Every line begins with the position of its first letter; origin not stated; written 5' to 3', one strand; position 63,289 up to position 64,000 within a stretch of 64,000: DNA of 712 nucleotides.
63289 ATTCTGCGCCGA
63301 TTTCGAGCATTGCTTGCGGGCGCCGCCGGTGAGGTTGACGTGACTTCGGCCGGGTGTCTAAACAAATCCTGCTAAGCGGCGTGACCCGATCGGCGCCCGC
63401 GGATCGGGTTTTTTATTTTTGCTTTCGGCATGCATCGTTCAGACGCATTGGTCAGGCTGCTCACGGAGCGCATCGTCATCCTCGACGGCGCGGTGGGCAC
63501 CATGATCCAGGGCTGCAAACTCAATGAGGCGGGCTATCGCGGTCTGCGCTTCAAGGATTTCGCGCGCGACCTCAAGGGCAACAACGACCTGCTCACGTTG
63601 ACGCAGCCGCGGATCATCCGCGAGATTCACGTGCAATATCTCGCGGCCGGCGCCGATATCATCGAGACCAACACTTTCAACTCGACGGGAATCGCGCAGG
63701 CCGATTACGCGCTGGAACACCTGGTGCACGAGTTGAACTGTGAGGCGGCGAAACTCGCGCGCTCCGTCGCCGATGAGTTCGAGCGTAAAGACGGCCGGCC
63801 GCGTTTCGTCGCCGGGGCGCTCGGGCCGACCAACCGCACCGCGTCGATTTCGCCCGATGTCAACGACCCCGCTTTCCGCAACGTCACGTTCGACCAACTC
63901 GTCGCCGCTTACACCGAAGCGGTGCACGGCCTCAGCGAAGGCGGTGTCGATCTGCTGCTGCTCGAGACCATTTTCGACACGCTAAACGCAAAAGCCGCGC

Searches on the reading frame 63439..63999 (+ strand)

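Call 50: search_protein_families(library=pfam, proteins=[window:63439-63999:+], max_evalue=0.00001)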
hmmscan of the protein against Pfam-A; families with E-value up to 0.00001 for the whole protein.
window:63439-63999:+ (187 aa): 1 family
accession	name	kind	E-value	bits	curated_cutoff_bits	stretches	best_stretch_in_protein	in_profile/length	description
PF02574.22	S-methyl_trans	-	3.9e-51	175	22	1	13-187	1-153/283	Homocysteine S-methyltransferase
